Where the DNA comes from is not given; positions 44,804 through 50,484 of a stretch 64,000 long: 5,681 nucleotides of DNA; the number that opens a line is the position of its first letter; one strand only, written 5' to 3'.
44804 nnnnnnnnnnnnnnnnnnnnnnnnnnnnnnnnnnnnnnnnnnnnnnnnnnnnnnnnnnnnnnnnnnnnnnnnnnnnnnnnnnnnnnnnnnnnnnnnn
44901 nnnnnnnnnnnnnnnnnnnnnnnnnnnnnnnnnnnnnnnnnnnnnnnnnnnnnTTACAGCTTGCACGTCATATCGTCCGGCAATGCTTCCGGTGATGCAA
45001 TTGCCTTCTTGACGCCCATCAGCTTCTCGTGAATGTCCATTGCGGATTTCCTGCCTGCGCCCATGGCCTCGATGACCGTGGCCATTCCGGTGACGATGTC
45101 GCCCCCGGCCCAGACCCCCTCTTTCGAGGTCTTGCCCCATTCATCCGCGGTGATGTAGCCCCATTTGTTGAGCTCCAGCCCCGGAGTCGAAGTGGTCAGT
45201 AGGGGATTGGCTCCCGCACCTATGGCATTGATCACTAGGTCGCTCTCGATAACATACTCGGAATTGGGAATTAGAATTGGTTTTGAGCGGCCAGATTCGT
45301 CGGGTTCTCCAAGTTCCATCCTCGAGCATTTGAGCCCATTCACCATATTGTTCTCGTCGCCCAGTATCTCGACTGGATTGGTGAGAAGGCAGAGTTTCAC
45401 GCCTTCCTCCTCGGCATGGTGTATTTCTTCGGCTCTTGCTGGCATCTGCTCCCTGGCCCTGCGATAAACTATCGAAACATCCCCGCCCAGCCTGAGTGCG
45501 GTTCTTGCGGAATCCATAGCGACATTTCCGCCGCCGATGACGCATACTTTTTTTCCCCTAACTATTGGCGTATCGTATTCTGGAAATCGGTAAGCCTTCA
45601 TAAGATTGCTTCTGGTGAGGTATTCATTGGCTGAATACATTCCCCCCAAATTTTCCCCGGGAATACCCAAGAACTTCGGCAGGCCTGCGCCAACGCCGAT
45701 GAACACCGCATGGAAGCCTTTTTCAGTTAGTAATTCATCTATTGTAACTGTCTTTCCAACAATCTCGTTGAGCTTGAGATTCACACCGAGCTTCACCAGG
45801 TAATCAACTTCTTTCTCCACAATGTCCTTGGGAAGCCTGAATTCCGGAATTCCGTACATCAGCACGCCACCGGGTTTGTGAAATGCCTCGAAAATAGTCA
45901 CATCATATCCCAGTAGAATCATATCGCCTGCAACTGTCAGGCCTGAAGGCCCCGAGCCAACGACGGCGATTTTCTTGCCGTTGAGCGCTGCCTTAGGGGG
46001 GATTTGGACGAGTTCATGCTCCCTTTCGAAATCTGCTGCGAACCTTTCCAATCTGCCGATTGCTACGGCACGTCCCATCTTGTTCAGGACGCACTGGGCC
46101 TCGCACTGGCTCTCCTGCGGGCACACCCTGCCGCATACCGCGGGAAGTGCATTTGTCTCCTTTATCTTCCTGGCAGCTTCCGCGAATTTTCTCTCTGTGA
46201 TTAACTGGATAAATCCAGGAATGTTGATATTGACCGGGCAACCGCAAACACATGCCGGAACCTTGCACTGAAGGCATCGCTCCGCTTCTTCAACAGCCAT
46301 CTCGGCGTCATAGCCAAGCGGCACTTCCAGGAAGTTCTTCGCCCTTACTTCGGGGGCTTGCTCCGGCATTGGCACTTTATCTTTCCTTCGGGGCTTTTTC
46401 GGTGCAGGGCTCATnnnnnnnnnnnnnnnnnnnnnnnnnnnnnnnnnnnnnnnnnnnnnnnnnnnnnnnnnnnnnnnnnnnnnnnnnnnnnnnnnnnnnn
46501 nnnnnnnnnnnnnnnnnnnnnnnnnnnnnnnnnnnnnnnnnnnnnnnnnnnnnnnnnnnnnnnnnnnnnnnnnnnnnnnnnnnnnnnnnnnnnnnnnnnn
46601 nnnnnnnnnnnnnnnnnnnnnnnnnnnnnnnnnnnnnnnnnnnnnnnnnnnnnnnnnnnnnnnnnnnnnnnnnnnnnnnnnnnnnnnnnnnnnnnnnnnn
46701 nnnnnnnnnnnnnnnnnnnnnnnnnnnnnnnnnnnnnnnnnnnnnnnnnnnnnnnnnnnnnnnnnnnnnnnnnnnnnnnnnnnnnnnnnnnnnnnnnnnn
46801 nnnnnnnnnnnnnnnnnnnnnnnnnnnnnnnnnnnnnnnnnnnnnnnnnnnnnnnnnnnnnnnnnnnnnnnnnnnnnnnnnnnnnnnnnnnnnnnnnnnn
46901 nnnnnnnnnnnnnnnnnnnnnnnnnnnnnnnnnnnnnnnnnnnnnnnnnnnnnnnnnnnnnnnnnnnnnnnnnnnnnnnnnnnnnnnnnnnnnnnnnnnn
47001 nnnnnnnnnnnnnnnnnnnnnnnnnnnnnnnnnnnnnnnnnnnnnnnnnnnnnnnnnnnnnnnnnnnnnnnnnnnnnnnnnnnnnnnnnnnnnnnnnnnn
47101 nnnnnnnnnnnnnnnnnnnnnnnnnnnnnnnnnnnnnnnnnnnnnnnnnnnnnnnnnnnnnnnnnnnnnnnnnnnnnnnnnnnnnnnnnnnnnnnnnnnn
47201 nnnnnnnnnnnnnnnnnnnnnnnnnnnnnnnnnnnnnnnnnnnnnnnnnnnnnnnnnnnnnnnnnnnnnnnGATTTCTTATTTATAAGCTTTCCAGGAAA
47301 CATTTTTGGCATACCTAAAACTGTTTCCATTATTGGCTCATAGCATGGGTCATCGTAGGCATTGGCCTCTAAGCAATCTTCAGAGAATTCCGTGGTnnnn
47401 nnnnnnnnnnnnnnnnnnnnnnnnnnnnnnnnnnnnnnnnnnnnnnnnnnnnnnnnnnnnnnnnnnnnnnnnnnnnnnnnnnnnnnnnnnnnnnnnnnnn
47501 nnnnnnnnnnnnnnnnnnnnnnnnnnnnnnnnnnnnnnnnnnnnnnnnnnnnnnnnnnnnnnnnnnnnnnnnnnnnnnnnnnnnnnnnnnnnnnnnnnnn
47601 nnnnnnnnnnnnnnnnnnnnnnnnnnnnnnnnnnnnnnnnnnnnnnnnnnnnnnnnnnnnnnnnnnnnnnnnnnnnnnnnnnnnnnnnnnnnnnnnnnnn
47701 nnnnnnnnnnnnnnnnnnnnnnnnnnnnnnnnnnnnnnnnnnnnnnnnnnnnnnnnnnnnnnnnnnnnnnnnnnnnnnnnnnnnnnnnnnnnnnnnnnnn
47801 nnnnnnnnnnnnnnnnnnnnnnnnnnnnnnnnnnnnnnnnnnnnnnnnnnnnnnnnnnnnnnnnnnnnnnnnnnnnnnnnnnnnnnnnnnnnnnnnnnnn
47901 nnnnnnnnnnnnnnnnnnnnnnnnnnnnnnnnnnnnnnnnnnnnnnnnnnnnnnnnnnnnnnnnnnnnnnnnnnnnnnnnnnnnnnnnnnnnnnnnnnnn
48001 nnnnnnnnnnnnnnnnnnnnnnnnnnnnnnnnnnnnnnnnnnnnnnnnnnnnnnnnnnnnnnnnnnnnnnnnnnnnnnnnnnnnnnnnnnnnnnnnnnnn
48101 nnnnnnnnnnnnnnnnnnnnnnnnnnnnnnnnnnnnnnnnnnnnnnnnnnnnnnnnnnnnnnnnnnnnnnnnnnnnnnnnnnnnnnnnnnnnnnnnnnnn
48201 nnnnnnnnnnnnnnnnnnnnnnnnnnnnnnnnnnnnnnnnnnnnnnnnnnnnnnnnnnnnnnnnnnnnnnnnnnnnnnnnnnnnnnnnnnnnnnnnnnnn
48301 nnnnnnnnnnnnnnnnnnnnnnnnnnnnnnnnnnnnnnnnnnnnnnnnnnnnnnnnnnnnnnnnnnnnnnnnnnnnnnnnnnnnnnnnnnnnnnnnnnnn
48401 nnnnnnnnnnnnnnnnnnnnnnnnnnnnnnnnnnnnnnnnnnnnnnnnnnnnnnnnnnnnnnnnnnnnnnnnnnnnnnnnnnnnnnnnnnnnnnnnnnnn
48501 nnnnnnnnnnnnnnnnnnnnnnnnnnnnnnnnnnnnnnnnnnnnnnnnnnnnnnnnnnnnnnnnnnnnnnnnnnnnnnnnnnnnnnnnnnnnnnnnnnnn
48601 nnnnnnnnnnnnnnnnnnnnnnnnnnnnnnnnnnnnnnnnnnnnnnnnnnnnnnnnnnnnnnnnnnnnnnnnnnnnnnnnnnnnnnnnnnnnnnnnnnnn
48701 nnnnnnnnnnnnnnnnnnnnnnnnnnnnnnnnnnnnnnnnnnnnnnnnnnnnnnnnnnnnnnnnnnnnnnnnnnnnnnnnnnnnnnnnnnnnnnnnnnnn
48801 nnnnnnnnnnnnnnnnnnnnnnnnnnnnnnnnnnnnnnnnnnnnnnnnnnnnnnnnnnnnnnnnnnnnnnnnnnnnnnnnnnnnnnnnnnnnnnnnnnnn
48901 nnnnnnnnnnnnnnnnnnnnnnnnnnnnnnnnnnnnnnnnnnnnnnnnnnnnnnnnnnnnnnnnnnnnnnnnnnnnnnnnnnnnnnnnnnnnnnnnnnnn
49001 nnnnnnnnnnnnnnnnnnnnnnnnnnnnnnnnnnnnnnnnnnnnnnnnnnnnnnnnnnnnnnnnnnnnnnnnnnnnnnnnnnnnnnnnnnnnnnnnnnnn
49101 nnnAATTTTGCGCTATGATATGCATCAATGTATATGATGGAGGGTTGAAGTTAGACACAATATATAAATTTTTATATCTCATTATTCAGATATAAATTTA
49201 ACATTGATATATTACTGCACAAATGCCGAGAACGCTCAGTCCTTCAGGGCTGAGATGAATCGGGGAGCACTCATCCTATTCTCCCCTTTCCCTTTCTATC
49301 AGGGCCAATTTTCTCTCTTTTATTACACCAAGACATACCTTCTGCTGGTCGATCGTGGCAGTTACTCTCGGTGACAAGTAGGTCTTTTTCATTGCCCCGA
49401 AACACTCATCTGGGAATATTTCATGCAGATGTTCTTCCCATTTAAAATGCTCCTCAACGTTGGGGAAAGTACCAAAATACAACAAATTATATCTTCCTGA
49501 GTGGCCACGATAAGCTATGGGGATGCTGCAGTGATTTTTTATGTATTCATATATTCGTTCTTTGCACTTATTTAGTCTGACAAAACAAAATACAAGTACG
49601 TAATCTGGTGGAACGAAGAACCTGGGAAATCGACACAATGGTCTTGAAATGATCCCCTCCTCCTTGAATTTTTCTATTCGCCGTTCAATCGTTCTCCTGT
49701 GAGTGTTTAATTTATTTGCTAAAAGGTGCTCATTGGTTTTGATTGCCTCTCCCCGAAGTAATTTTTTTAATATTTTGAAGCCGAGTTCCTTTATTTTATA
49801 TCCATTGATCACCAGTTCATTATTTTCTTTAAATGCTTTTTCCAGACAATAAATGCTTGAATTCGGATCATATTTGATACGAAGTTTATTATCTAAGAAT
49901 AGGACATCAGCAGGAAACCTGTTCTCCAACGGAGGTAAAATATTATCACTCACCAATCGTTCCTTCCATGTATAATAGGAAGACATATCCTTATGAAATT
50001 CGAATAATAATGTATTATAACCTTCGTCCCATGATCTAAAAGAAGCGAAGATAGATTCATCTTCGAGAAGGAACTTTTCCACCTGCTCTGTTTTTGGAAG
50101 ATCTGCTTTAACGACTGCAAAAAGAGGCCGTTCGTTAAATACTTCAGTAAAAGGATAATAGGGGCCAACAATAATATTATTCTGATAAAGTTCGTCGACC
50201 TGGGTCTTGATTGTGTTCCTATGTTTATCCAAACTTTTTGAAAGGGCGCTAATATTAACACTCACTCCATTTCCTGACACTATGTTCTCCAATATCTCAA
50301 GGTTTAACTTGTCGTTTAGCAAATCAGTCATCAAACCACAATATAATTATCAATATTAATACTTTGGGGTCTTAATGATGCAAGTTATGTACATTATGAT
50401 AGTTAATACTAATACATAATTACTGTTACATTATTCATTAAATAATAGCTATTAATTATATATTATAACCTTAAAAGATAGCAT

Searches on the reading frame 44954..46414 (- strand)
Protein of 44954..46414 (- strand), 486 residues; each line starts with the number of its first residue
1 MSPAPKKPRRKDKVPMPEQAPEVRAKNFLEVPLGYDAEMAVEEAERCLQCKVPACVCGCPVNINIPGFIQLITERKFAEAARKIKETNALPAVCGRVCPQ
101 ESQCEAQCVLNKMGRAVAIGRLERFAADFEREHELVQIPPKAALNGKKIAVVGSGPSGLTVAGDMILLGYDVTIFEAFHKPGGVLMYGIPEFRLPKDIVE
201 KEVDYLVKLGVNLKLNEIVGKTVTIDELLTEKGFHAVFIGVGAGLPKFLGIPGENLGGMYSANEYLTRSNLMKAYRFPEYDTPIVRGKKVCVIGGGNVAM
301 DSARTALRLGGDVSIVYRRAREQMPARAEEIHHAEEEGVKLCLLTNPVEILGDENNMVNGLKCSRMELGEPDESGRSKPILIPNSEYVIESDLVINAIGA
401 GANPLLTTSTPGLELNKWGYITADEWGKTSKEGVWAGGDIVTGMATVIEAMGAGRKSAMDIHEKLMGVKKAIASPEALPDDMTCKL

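Call 18: search_protein_families(library=pfam, proteins=[window:44954-46414:-])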
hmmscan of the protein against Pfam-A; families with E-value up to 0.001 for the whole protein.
window:44954-46414:- (486 aa): 8 families
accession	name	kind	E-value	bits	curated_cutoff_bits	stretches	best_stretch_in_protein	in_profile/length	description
PF14691.11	Fer4_20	-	3.2e-42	143.3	25.8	1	24-134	1-112/113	Dihydroprymidine dehydrogenase domain II, 4Fe-4S cluster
PF07992.20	Pyr_redox_2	-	1.7e-35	123.3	26.1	1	148-454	2-291/291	Pyridine nucleotide-disulphide oxidoreductase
PF00070.33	Pyr_redox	-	1.1e-13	51.9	22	1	289-362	1-78/82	Pyridine nucleotide-disulphide oxidoreductase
PF13738.12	Pyr_redox_3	-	1.5e-07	31.5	30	1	284-321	161-198/305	Pyridine nucleotide-disulphide oxidoreductase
PF01262.27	AlaDh_PNT_C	-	4e-06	26.9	23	1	284-322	25-63/214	Alanine dehydrogenase/PNT, C-terminal domain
PF13241.12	NAD_binding_7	-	1.4e-05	26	22.1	0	285-334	5-51/104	Putative NAD(P)-binding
PF02826.25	2-Hacid_dh_C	-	6.5e-05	22.8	25.1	0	279-330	28-79/178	D-isomer specific 2-hydroxyacid dehydrogenase, NAD binding domain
PF13450.12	NAD_binding_8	-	0.00023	21.8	21.9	1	151-184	1-34/68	NAD(P)-binding Rossmann-like domain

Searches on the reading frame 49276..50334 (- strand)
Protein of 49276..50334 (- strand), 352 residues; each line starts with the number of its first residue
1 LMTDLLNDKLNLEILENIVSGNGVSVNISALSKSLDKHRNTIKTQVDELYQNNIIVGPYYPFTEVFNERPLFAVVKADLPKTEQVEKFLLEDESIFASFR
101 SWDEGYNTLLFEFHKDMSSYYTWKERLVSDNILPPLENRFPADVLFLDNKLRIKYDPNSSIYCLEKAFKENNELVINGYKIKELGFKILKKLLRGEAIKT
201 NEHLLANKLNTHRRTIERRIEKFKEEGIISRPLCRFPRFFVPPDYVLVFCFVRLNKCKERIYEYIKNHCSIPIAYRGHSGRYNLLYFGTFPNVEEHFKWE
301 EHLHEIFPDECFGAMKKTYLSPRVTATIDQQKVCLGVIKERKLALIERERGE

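Call 15: search_protein_families(library=pfam, proteins=[window:49276-50334:-])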
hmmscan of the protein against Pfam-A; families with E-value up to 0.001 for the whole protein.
window:49276-50334:- (352 aa): 2 families
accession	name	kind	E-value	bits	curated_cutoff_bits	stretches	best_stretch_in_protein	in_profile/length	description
PF08279.18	HTH_11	-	0.00028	21.1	25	0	187-229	4-47/55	HTH domain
PF13556.12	HTH_30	-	0.00064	19.9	27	0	205-225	18-38/59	PucR C-terminal helix-turn-helix domain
